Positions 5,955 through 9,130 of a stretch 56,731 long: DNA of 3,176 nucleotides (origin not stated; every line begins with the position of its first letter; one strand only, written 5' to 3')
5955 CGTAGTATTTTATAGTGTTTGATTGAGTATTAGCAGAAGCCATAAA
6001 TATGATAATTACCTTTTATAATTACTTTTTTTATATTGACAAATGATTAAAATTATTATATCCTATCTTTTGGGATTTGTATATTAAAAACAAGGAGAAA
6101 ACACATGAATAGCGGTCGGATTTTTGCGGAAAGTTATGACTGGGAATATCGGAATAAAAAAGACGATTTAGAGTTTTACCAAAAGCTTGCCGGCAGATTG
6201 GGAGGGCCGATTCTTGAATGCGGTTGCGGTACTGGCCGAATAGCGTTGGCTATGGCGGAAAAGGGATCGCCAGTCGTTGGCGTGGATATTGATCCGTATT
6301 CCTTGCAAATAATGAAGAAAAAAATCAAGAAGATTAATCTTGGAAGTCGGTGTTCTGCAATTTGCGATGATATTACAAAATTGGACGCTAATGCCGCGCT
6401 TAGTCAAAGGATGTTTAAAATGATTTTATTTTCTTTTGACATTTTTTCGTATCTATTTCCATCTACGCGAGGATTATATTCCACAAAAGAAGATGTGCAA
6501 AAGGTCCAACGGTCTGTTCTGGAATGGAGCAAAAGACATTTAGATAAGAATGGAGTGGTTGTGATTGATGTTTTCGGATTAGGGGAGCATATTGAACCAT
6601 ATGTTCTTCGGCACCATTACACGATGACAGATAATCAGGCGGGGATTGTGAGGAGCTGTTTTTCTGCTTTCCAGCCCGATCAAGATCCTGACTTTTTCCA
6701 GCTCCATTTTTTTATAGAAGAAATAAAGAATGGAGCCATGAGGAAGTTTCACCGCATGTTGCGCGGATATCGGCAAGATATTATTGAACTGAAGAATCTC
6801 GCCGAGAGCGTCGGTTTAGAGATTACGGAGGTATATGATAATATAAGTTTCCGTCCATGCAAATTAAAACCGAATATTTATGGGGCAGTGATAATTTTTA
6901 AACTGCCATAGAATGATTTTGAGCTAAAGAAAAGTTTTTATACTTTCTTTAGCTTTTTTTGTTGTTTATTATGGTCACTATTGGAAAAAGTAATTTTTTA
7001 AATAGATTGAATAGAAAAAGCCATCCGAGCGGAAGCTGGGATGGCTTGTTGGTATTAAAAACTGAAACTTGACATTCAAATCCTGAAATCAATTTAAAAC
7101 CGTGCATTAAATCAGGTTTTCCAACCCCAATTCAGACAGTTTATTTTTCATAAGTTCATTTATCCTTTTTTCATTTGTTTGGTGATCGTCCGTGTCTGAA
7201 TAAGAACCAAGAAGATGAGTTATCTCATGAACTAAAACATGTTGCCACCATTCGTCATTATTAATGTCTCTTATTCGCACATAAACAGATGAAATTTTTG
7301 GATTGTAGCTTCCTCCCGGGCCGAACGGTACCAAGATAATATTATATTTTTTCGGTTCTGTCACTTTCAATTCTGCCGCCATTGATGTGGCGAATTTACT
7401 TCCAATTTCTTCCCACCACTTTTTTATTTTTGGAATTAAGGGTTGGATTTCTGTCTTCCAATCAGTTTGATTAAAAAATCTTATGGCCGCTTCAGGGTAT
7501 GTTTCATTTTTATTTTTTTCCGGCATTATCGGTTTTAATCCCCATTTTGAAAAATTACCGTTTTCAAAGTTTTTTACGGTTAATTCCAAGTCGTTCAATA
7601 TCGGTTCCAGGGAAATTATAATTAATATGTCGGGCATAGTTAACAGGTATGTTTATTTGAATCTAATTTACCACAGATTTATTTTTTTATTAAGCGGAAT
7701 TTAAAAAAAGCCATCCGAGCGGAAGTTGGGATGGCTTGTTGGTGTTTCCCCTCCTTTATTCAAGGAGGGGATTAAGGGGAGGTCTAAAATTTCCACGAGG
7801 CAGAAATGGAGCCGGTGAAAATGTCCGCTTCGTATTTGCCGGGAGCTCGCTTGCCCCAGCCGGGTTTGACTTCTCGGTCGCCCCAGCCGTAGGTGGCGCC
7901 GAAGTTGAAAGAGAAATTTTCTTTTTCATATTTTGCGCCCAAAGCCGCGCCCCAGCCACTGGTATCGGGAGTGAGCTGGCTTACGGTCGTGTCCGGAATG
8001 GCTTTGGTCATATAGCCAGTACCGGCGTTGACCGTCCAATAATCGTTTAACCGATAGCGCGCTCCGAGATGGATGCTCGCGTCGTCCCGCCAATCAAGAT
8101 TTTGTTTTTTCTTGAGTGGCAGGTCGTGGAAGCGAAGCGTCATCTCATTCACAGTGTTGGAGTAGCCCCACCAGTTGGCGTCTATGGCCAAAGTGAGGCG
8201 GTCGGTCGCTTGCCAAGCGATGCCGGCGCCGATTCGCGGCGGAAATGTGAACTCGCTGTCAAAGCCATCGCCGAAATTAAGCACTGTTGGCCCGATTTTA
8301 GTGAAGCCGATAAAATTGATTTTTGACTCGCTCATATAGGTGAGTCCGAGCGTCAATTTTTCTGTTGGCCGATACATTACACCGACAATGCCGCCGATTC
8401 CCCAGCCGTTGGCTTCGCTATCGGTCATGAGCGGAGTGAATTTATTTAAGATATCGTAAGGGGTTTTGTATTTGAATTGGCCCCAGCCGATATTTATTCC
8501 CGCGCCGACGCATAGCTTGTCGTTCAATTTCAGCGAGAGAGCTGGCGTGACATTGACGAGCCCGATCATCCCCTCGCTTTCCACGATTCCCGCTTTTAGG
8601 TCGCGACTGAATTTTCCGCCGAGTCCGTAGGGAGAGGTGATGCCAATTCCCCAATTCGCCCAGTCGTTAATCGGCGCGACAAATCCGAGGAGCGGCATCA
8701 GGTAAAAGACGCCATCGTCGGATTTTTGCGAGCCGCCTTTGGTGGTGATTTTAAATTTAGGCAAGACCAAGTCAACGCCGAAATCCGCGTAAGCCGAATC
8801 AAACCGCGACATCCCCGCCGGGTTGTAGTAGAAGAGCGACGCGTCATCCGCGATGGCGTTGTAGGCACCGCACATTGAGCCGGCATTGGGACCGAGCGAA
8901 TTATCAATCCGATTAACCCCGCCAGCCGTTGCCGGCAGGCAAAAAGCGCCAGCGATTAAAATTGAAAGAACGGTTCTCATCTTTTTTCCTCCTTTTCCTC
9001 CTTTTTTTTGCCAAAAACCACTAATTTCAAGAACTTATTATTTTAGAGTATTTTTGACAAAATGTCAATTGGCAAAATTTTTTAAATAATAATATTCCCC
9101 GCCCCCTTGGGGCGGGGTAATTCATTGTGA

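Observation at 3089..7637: Unannotated 31-aa Cys-rich peptide gene directly after a radical SAM/SPASM enzyme: candidate novel thioether-type RiPP locus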

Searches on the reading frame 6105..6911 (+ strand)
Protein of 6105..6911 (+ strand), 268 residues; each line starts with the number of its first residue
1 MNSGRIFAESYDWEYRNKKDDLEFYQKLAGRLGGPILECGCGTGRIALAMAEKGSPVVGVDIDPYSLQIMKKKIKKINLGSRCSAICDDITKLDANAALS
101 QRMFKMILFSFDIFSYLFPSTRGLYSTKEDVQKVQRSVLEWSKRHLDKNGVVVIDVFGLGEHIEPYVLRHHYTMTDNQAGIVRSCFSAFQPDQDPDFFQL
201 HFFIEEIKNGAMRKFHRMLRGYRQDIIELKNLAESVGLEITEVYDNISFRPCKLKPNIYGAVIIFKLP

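Call 3: search_protein_families(library=pfam, proteins=[window:6105-6911:+], max_evalue=0.01)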
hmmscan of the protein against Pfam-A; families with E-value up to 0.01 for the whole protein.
window:6105-6911:+ (268 aa): 14 families
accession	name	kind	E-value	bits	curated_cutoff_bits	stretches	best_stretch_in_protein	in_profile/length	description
PF13649.12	Methyltransf_25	-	2.3e-12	47.9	27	1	36-117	1-77/97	Methyltransferase domain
PF13847.12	Methyltransf_31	-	1.7e-11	44.4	27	1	35-158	6-113/145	Methyltransferase domain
PF08241.18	Methyltransf_11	-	1.1e-08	36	21.2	1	37-94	1-55/95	Methyltransferase domain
PF13489.12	Methyltransf_23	-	2.6e-07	30.9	27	1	24-159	12-121/164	Methyltransferase domain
PF08242.18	Methyltransf_12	-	8.9e-07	30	30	1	37-117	1-78/98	Methyltransferase domain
PF01728.25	FtsJ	-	7.6e-06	26.4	24.1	1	33-166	22-147/181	FtsJ-like methyltransferase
PF05175.20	MTS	-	6.2e-05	23.1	23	1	26-91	25-91/170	Methyltransferase small domain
PF02475.24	TRM5-TYW2_MTfase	-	0.00037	20.9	28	1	41-97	45-103/164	TRM5/TYW2 methyltransferase domain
PF05724.17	TPMT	-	0.001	19.3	26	1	22-69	26-74/218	Thiopurine S-methyltransferase (TPMT)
PF02086.21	MethyltransfD12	-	0.0013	18.9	22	1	41-99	29-82/253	D12 class N6 adenine-specific DNA methyltransferase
PF02353.26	CMAS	-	0.0015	18.3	27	1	24-91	54-122/273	Mycolic acid cyclopropane synthetase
PF09445.16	Methyltransf_15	-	0.0059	16.6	22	1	36-110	4-78/165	RNA cap guanine-N2 methyltransferase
PF06325.19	PrmA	-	0.0064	16.5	22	1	35-79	164-209/296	Ribosomal protein L11 methyltransferase (PrmA)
PF03848.20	TehB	-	0.0081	16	20.4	0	35-91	33-88/193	Tellurite resistance protein TehB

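Call 4: search_protein_families(library=ncbifam, proteins=[window:6105-6911:+], max_evalue=0.01)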
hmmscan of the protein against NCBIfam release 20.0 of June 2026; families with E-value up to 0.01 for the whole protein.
window:6105-6911:+ (268 aa): 26 families (the best 25 are shown)
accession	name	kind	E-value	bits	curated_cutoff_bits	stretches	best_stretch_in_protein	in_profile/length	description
NF043040.1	corrin_prot_MT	hypoth_equivalog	8.2e-14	51.5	180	1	33-119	42-125/216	corrinoid protein-associated methyltransferase CpaM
NF041820.1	daptide_MTase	equivalog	8.2e-13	48.4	175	1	17-117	21-118/243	daptide-type RiPP biosynthesis methyltransferase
NF011529.0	PRK14968.1-3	equivalog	1.5e-08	34.4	162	1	19-79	21-81/198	putative methyltransferase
TIGR00537.1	hemK_rel_arch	hypoth_equivalog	3e-08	33.6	87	1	20-92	7-81/179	HemK2/MTQ2 family protein methyltransferase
TIGR00755.1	ksgA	equivalog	2.8e-06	26.9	171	1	35-101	32-95/256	16S rRNA (adenine(1518)-N(6)/adenine(1519)-N(6))-dimethyltransferase RsmA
TIGR02021.1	BchM-ChlM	equivalog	3.6e-06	26.6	158.9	1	33-91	55-113/218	magnesium protoporphyrin IX methyltransferase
TIGR00536.1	hemK_fam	subfamily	1.2e-05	24.6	115.5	1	36-86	118-170/286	HemK family protein methyltransferase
TIGR03533.1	L3_gln_methyl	equivalog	1.3e-05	24.7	229.7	1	35-91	124-182/284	50S ribosomal protein L3 N(5)-glutamine methyltransferase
NF008992.0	PRK12335.1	equivalog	1.7e-05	24.2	303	1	33-92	123-180/289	SAM-dependent methyltransferase TehB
NF000499.2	Erm23S_rRNA_broad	equivalog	3.7e-05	23.2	212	1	24-91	15-79/244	23S ribosomal RNA methyltransferase Erm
TIGR01934.1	MenG_MenH_UbiE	subfamily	5e-05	22.7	158.35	1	32-111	39-114/223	ubiquinone/menaquinone biosynthesis methyltransferase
TIGR03534.1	RF_mod_PrmC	equivalog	5.2e-05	22.8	199.1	1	35-91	91-148/253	peptide chain release factor N(5)-glutamine methyltransferase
NF042988.1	Erm46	exception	5.3e-05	22.6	503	1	23-75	23-75/255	23S rRNA (adenine(2058)-N(6))-methyltransferase Erm(46)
NF001244.0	PRK00216.1-5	equivalog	6.3e-05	22.4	216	1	28-95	44-114/236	bifunctional demethylmenaquinone methyltransferase/2-methoxy-6-polyprenyl-1,4-benzoquinol methylase UbiE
TIGR01983.1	UbiG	equivalog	7.2e-05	22.2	102.95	1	33-96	50-112/228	bifunctional 2-polyprenyl-6-hydroxyphenol methylase/3-demethylubiquinol 3-O-methyltransferase UbiG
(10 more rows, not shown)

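Call 56: search_protein_families(library=padloc, proteins=[window:6105-6911:+], max_evalue=0.01)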
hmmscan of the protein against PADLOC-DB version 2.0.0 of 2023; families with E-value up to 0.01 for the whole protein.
window:6105-6911:+ (268 aa): 3 families
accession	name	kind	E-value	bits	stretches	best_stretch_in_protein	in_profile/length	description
PDLC04134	mad2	-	1.8e-17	61.3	1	14-158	272-398/492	mads_2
PDLC03364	MTase_II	-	0.00024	18.2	1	33-86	59-110/380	Type II methyltransferase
PDLC02648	DrmMII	-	0.0031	14.4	1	38-95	26-83/468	DrmMII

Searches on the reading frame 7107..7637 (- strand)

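Call 3: search_protein_families(library=pfam, proteins=[window:7107-7637:-], max_evalue=0.01)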
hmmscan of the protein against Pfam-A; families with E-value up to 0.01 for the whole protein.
window:7107-7637:- (176 aa): 2 families
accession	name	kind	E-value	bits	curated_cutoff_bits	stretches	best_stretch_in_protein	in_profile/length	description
PF13678.12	Peptidase_M85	-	0.0027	17.8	23.8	1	128-157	151-180/251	NFkB-p65-degrading zinc protease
PF14521.12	Aspzincin_M35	-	0.0036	18.2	30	1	128-165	89-125/142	Lysine-specific metallo-endopeptidase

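Call 4: search_protein_families(library=ncbifam, proteins=[window:7107-7637:-], max_evalue=0.01)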
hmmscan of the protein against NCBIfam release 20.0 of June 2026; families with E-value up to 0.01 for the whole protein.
window:7107-7637:- (176 aa): 1 family
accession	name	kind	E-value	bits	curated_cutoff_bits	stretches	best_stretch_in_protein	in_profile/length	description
NF038122.1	metallo_LGF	subfamily_domain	0.0092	16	80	0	133-158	145-170/274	NF038122 family metalloprotease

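Call 56: search_protein_families(library=padloc, proteins=[window:7107-7637:-], max_evalue=0.01)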
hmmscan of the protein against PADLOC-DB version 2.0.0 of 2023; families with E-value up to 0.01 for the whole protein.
window:7107-7637:- (176 aa): 0 families

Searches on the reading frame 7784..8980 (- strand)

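Call 3: search_protein_families(library=pfam, proteins=[window:7784-8980:-], max_evalue=0.01)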
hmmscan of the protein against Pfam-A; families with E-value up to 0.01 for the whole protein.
window:7784-8980:- (398 aa): 6 families
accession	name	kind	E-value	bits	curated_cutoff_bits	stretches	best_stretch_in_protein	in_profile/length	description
PF03349.22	Toluene_X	-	6e-46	157.2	29.7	1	19-369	10-386/421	Outer membrane protein transport protein (OMPP1/FadL/TodX)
PF13505.12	OMP_b-brl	-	1.2e-09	39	28.7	2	293-375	36-120/175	Outer membrane protein beta-barrel domain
PF03797.25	Autotransporter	-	3.5e-06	27.4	26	1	302-398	27-128/255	Autotransporter beta-domain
PF13568.12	OMP_b-brl_2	-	0.0014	19.2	27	0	291-327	30-66/175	Outer membrane protein beta-barrel domain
PF25222.1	DUF7840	-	0.0019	18.3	27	0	232-310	134-207/224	Domain of unknown function (DUF7840)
PF03895.21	YadA_anchor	-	0.0058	17.1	22.7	0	297-326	18-47/60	YadA-like membrane anchor domain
